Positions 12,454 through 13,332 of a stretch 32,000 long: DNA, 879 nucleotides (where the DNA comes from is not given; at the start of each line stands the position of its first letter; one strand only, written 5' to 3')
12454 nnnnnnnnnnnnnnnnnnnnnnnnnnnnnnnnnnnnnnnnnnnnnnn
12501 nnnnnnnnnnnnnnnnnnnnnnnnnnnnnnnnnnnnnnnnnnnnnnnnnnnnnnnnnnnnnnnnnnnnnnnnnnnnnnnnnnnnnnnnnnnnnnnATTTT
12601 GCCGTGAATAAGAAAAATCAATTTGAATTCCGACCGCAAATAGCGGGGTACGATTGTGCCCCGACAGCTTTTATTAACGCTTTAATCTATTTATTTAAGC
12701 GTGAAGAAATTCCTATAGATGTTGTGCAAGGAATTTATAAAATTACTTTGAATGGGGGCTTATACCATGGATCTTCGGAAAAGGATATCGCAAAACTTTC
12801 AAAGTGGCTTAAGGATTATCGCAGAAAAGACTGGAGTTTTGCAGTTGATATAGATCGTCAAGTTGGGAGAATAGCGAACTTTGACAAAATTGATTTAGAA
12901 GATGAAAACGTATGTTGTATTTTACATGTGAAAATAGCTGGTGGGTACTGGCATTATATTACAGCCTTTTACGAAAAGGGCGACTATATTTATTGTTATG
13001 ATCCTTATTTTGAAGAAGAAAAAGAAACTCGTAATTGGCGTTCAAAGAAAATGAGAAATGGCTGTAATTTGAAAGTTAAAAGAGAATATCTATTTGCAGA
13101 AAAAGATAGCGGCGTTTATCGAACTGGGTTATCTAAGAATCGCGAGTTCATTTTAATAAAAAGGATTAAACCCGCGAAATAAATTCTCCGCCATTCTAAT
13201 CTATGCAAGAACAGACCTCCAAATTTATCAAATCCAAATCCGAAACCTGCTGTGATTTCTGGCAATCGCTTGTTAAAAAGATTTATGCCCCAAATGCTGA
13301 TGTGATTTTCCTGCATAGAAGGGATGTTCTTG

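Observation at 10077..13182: Extremely AT-rich effector-like block: HNH nuclease, single-HKD PLD nuclease and papain-like Cys peptidase in tight series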

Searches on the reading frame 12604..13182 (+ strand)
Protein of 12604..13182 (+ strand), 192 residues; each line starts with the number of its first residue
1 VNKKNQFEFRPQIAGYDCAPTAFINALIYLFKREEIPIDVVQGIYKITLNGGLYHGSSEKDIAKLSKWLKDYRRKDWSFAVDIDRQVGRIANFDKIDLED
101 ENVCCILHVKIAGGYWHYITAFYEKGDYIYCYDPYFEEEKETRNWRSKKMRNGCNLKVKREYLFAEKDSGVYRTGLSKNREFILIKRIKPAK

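Call 3: search_protein_families(library=pfam, proteins=[window:12604-13182:+], max_evalue=0.1)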
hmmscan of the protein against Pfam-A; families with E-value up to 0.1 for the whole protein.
window:12604-13182:+ (192 aa): 0 families

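Call 4: search_protein_families(library=padloc, proteins=[window:12604-13182:+], max_evalue=0.1)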
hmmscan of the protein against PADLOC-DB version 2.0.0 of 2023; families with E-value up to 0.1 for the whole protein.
window:12604-13182:+ (192 aa): 0 families

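Call 7: search_protein_families(library=ncbifam, proteins=[window:12604-13182:+], max_evalue=0.1)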
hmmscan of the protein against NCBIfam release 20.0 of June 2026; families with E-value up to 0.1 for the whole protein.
window:12604-13182:+ (192 aa): 0 families

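Call 10: search_solved_structures(query=window:12604-13182:+, max_evalue=10, show_alignments=2)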
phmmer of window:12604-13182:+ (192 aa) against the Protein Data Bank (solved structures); distinct sequences matched with E-value up to 10: 0.

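Call 14: find_homologous_proteins(query=window:12604-13182:+)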
Query window:12604-13182:+ (192 aa): 16 proteins with E <= 0.001 among 38 candidates.
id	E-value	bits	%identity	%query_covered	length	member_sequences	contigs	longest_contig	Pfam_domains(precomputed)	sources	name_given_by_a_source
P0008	1.7e-128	444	99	100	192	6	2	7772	-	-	-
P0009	1.1e-104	366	84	98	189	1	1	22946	-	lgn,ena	-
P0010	3.5e-104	365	83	100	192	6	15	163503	-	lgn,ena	-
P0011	9.9e-100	350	81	100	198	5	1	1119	-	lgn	-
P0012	8.4e-97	340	77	100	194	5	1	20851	-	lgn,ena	-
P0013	1.7e-95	336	79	98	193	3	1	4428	-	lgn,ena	-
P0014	3.8e-92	325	76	100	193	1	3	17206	-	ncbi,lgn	-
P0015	1.5e-89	317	76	97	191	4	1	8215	-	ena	-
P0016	3.5e-88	312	75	97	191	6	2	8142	-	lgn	-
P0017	8.1e-87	308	76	96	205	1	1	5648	-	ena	-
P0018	3.4e-85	303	73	100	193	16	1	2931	-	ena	-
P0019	4.9e-85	302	74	96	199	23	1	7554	-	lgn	-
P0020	6.2e-85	302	72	97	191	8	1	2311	-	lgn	-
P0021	1.7e-81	290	72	98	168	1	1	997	-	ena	-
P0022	2.7e-81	290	68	100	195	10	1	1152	-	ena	-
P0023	2.6e-78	280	69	97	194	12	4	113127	-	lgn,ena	-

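Call 15: find_encoding_contigs(protein=P0010, flank=8000, max_places=4)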
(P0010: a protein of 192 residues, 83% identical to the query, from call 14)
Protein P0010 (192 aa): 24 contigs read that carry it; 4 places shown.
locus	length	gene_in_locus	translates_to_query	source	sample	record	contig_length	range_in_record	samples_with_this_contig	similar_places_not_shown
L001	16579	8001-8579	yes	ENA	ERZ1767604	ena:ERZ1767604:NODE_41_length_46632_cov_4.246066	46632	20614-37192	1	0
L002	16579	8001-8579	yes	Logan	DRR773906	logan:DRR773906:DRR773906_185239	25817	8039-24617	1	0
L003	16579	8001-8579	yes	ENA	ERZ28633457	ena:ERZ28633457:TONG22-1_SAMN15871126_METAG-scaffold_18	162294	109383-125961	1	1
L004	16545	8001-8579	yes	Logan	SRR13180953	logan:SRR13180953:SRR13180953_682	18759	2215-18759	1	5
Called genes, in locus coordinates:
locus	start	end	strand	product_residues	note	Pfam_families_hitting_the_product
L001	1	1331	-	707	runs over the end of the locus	PF02706:Wzz (weak), PF13807:GNVR, PF01656:CbiA (weak), PF06564:CBP_BcsQ (faint), PF10609:ParA, PF13614:AAA_31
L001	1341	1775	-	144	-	PF01451:LMWPc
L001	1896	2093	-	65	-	-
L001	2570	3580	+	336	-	PF10543:ORF6N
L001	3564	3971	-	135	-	-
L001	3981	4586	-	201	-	-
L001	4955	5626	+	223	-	-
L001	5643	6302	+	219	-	-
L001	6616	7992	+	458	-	PF13091:PLDc_2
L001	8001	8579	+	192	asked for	-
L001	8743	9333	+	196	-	-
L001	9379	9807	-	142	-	-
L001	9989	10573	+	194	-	-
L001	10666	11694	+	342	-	PF10543:ORF6N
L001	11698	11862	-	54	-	-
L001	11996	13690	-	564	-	PF02927:CelD_N, PF00759:Glyco_hydro_9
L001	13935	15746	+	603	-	PF22842:Pel9A-like_beta_helix, PF13229:Beta_helix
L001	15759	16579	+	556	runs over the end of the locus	-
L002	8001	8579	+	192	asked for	-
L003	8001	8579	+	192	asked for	-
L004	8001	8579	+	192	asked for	-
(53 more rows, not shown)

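Call 16: find_encoding_contigs(protein=P0023, flank=8000, max_places=3)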
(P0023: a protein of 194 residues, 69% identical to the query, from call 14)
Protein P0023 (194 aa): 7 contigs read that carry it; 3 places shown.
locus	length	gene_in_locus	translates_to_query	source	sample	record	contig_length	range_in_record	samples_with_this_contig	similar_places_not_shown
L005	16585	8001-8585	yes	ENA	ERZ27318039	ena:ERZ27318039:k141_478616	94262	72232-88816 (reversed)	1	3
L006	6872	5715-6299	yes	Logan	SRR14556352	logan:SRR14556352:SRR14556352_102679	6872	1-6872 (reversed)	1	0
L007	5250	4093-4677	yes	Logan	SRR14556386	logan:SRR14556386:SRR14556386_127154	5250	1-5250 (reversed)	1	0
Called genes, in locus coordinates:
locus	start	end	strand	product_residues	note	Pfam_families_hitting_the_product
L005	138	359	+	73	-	-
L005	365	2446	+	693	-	PF00122:E1-E2_ATPase, PF00702:Hydrolase, PF08282:Hydrolase_3 (weak)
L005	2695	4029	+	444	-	PF13173:AAA_14, PF13635:DUF4143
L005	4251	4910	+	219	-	-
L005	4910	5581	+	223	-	-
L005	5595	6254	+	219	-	-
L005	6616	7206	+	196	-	-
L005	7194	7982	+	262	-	-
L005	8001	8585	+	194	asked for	-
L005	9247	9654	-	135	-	-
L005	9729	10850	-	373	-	-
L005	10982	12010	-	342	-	PF25583:WCX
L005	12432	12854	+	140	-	PF01325:Fe_dep_repress, PF02742:Fe_dep_repr_C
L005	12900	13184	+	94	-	PF04023:FeoA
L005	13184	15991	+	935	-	PF00009:GTP_EFTU (faint), PF01926:MMR_HSR1, PF02421:FeoB_N, PF03029:ATP_bind_1 (weak), PF17910:FeoB_Cyto (weak), PF07670:Gate, PF07664:FeoB_C, PF07670:Gate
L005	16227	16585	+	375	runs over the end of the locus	-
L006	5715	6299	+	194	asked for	-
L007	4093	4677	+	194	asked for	-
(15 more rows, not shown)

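Call 26: search_protein_families(library=pfam, proteins=[L005:6616-7206:+, L005:7194-7982:+, L001:9379-9807:-, L001:9989-10573:+, L001:3981-4586:-], max_evalue=0.1)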
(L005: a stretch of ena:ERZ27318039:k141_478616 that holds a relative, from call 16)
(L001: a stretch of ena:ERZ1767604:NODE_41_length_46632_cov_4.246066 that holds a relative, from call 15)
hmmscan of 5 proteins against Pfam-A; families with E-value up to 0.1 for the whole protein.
L005:6616-7206:+ (196 aa): 1 family
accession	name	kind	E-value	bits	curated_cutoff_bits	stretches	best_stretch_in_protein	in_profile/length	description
PF23913.1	DUF7255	-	0.0035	17.5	27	0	74-126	19-72/156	Family of unknown function (DUF7255)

L005:7194-7982:+ (262 aa): 0 families

L001:9379-9807:- (142 aa): 0 families

L001:9989-10573:+ (194 aa): 0 families

L001:3981-4586:- (201 aa): 1 family
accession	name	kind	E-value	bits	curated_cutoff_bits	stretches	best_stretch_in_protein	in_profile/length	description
PF00326.27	Peptidase_S9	-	0.0075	16.2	22.6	0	72-106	42-75/213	Prolyl oligopeptidase family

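Call 46: predict_structure(alignment_id=A1)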
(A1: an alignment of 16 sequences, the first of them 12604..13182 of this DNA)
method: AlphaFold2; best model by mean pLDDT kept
length: 192 residues; sequences in the alignment: 16
mean_pLDDT: 33.4   pTM: 0.30
mean pLDDT of the five models: 33.4, 33.0, 32.5, 32.0, 30.6
residues with pLDDT >= 90: 0; 70-90: 0; 50-70: 23; < 50: 169
segments of 3 or more residues with pLDDT < 50: 1-36, 49-59, 73-192
pLDDT, mean of each block of 10 residues (from residue 1): 24 28 46 46 53 42 55 38 25 30 27 25 35 34 25 25 23 25 29 26
secondary structure, 60 per line:
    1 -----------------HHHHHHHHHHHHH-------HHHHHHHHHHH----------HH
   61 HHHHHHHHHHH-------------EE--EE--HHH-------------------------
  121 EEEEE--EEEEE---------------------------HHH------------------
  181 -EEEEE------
elements in order: H18-30 H38-48 H59-71 E121-125 E128-132 E182-186
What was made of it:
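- Tried and rejected: AF2 on the shallow 16-sequence C192 alignment gave pLDDT 33 and was discarded (call 46).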

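Call 50: search_protein_representatives(alignment_id=A1)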
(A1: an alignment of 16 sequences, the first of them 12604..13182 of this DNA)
Query: 16 sequences, 194 profile positions. Proteins with E-value up to 0.001 (for the whole library): 237; up to 1e-10: 48; up to 1e-30: 5. The best 150 are listed.
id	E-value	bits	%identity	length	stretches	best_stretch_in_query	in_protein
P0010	6.2e-106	368.5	-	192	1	1-194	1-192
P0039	3.0e-37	144.5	-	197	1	6-192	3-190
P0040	4.3e-36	140.7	-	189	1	5-191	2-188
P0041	2.3e-33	131.8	-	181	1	5-189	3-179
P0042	5.8e-32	127.2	-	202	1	5-189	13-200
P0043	1.7e-24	102.8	-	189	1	8-189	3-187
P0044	7.6e-23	97.5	-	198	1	6-190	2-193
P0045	1.4e-20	90.1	-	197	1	7-189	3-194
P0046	2.4e-19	86.1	-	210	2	7-87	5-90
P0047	5.4e-19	84.9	-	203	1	6-191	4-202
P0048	8.0e-19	84.3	-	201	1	3-193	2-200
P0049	1.2e-18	83.8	-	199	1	6-192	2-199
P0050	1.4e-18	83.6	-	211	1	7-186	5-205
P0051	1.5e-18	83.5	-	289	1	6-189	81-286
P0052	2.7e-18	82.6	-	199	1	9-189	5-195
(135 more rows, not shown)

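Call 52: search_protein_families(library=pfam, alignment_id=A3, max_evalue=0.01)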
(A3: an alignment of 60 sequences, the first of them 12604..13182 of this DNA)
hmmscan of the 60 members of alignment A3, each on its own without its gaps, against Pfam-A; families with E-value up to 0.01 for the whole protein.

A. member 1, window:12604-13182:+ (192 aa): 0 families

B. families by the number of members that match (of 60 scanned): 5 families
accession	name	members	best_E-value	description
PF13529.12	Peptidase_C39_2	19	8.3e-07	Peptidase_C39 like family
PF11814.14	DUF3335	17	4.9e-07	Peptidase_C39 like family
PF03412.21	Peptidase_C39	15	5.2e-06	Peptidase C39 family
PF09924.15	LPG_synthase_C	1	0.00096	Phosphatidylglycerol lysyltransferase, C-terminal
PF21804.3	Transposase_29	1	0.0038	Transposase protein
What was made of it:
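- On Peptidase C39 / clan CA papain fold: 0 Pfam families for C192 itself (calls 3, 52). The support is transitive: 19/60 relatives hit Peptidase_C39_2, 17 DUF3335 and 15 Peptidase_C39 (call 52).
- Closest known: Peptidase C39. Same: A third of the relatives score on the C39-type Pfam models (call 52).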

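Call 53: search_solved_structures(query=A3, max_evalue=10, show_alignments=3)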
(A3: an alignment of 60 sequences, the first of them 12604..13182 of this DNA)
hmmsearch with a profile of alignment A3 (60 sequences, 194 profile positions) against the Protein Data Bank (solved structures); distinct sequences matched with E-value up to 10: 8.
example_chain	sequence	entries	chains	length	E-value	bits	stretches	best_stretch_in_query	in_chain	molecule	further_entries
7mq8_NW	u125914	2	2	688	0.053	16.3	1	84-144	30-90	Nucleolar protein 10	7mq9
9quz_A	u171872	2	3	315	0.17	14.7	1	113-151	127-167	Butirosin biosynthesis protein H N-terminal domain-containing protein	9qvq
9qvk_A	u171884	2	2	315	0.17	14.7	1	113-151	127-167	Butirosin biosynthesis protein H N-terminal domain-containing protein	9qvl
9qvj_A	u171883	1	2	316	0.17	14.7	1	113-151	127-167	Butirosin biosynthesis protein H N-terminal domain-containing protein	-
8z4h_A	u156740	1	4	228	0.21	14.4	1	5-29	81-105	Endoisopeptidase PeiR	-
9l5u_A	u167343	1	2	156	0.22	14.3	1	61-148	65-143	DUF4150 domain-containing protein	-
5but_A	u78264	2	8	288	0.23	14.3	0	114-145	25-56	Ktr system potassium uptake protein A,Ktr system potassium uptake protein A | Ktr system potassium uptake protein A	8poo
5cj0_A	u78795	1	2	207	0.28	14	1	29-89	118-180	Xrcc4-MYH7-(1631-1692) chimera protein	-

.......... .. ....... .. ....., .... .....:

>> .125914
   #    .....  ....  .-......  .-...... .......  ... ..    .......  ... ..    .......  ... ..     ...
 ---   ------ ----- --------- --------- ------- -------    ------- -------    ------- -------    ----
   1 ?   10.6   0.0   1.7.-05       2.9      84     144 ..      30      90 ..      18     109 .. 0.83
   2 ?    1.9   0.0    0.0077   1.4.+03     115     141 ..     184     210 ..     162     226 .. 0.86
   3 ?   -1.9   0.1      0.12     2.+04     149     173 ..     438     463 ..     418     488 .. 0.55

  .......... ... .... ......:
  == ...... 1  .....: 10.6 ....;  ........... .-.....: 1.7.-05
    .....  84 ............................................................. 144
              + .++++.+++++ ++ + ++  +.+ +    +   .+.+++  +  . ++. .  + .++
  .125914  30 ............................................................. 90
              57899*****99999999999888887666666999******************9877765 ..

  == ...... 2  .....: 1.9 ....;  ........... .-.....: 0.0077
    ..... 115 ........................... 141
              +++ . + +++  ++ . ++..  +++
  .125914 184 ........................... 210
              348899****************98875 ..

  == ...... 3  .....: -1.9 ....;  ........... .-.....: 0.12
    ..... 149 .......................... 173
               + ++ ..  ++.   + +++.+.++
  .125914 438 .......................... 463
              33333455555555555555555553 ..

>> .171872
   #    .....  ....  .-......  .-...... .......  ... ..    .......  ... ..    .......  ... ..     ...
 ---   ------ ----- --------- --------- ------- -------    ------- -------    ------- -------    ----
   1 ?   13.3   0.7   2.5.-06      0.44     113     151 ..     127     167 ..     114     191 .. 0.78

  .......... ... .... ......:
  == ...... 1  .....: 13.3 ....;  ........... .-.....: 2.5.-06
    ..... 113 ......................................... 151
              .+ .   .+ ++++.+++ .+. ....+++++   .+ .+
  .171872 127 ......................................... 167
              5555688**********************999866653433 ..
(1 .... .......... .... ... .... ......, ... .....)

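Call 59: predict_structure(alignment_id=A3)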
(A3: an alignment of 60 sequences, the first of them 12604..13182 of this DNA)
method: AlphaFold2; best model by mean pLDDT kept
length: 192 residues; sequences in the alignment: 60
mean_pLDDT: 93.2   pTM: 0.91
mean pLDDT of the five models: 93.2, 93.2, 93.0, 92.8, 89.3
residues with pLDDT >= 90: 163; 70-90: 18; 50-70: 8; < 50: 3
segments of 3 or more residues with pLDDT < 50: 1-3
pLDDT, mean of each block of 10 residues (from residue 1): 69 93 98 95 95 81 98 93 97 95 97 96 98 95 96 96 97 97 93 56
secondary structure, 60 per line:
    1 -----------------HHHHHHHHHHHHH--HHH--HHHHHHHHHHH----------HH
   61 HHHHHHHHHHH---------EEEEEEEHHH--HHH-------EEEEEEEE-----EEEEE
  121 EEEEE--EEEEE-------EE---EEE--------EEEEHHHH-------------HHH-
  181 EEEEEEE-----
elements in order: H18-30 H38-48 H59-71 E81-87 E103-110 E116-125 E128-132 E145-147 E156-159 H160-163 E181-187
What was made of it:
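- On Peptidase C39 / clan CA papain fold: AF2 pLDDT 93.2, pTM 0.91 (call 59).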

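Call 61: find_related_loci(query=A4, collection=metagenome_contigs, flank=6000)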
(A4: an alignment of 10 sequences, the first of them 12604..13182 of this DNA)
Query A4 (192 aa) in metagenome_contigs; peptide patterns used: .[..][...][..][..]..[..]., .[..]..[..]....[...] (x = any residue, [..] = any of these).
231 stretches matched a pattern; 85 encode a relative of the query (tblastn E <= 1e-3); the best 80 are kept; 80 distinct loci.
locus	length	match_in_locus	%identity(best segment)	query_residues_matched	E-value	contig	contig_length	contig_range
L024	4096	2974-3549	99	1-192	3e-131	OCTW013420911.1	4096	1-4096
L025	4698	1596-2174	78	2-192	2e-98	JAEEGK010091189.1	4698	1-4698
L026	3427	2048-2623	74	2-192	9e-90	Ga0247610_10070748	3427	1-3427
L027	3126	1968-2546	71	1-192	2e-87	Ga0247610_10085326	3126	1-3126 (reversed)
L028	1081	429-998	70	8-192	1e-89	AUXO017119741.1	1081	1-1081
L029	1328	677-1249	68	5-192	1e-86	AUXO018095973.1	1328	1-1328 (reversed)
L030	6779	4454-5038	42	2-192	2e-42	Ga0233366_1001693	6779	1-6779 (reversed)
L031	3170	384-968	42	2-192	3e-42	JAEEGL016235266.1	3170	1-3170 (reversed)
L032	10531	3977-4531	42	6-188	6e-36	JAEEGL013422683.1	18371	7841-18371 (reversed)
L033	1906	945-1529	32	9-189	2e-25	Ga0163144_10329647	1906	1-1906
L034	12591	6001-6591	28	4-189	4e-20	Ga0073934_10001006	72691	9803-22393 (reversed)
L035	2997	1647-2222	29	9-189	3e-21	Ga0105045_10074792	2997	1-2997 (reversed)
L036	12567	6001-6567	30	12-189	1e-20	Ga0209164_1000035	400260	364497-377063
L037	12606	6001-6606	30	9-187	4e-20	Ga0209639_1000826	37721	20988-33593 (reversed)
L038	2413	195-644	31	4-148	5e-20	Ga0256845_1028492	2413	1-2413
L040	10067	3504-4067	29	12-187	2e-19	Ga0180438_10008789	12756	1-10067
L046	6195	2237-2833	31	9-188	1e-17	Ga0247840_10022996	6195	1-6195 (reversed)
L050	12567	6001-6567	27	12-189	9e-17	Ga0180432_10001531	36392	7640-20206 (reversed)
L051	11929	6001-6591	28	2-187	3e-17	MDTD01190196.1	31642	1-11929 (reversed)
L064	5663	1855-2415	28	12-187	2e-15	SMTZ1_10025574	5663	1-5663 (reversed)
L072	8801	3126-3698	30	9-188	4e-15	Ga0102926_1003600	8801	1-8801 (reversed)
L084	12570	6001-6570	29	9-187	1e-13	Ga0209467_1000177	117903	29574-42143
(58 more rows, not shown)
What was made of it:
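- Tried and rejected: It was repeated with 10 sequences (call 61).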

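Call 63: fold_search(model_id=the predicted structure, library=pdb)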
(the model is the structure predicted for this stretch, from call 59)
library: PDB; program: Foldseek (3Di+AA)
matches with E <= 10: 696; with E <= 0.001: 0
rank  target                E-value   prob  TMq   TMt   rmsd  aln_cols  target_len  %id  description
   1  8vp5_A                1.3e-03  1.00  0.45  0.14   3.9       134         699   16  Cryo-EM structure of the ABC transporter PCAT1 bound with ADP and Substrate (released 2024-10-30)
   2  6mpz_D                2.1e-03  1.00  0.51  0.66   4.3       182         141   14  Crystal structure of a double glycine motif protease from AMS/PCAT transporter in complex with the leader peptide (released 2019-02-06)
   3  8vp5_B                2.1e-03  1.00  0.53  0.17   4.3       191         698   12  Cryo-EM structure of the ABC transporter PCAT1 bound with ADP and Substrate (released 2024-10-30)
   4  6mpz_A                2.1e-03  1.00  0.49  0.63   4.7       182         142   13  Crystal structure of a double glycine motif protease from AMS/PCAT transporter in complex with the leader peptide (released 2019-02-06)
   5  9azl_A                2.4e-03  1.00  0.52  0.16   4.6       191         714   12  Cryo-EM structure of the ABC transporter PCAT1 bound with MgADP class1 (released 2024-10-30)
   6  6mpz_B                2.5e-03  1.00  0.52  0.68   5.0       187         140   13  Crystal structure of a double glycine motif protease from AMS/PCAT transporter in complex with the leader peptide (released 2019-02-06)
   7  7t55_A                2.7e-03  1.00  0.44  0.13   4.2       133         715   16  Cryo-EM structure of PCAT1 in the inward-facing wide conformation under ATP turnover condition (released 2022-02-02)
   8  9qvl                  3.5e-03  0.96  0.45  0.30   8.2       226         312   12  Crystal structure of the CtaG_C11A variant from Ruminiclostridium cellulolyticum (P2(1)2(1)2(1)-small) (released 2025-10-01)
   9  7t54_A                3.7e-03  1.00  0.51  0.16   4.8       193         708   11  Cryo-EM structure of ATP-bound PCAT1 in the outward-facing conformation (released 2022-02-02)
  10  3k8u                  4.0e-03  1.00  0.48  0.64   5.1       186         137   11  Crystal Structure of the Peptidase Domain of Streptococcus ComA, a Bi-functional ABC Transporter Involved in Quorum Sens (released 2010-02-23)
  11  9qvo                  4.8e-03  0.94  0.43  0.30   7.6       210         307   11  Crystal structure of the CtaG_H128A variant from Ruminiclostridium cellulolyticum (P2(1)-small) (released 2025-10-01)
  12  5xe8_A                5.1e-03  1.00  0.50  0.67   4.8       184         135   13  Crystal Structure of the Peptidase Domain of Streptococcus mutans ComA (released 2017-06-28)
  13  5xe8_C                5.4e-03  1.00  0.43  0.64   7.5       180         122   12  Crystal Structure of the Peptidase Domain of Streptococcus mutans ComA (released 2017-06-28)
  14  5xe9_A                5.8e-03  1.00  0.51  0.67   4.7       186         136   13  Crystal Structure of the Complex of the Peptidase Domain of Streptococcus mutans ComA with a Small Molecule Inhibitor. (released 2017-06-28)
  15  6v9z_A                6.6e-03  1.00  0.52  0.16   4.2       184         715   10  Cryo-EM structure of PCAT1 bound to its CtA peptide substrate (released 2020-01-22)
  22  8ssm_A                1.6e-02  0.98  0.44  0.56   5.1       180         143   12  Citrobacter rodentium contact dependent growth inhibition (CDI) toxin (CdiA-CT) and immunity (CdiI) complex (released 2024-05-15)
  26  9l5u_B                2.8e-02  0.96  0.45  0.59   4.8       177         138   10  Papain-like cysteine protease toxin/immunity pair (released 2025-06-04)
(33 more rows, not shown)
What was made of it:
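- On Peptidase C39 / clan CA papain fold: Foldseek top 7 hits are PCAT1 and LahT C39 domains, prob 1.0, target-normalised TM 0.63-0.68 against the isolated C39 domains such as LahT and ComA (call 63).
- Checked: It is supported at family level and by predicted structure (calls 52, 59, 63).
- The fold neighbours of C192 include papain-like CDI and other toxins (8ssm, 9l5u; call 63).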
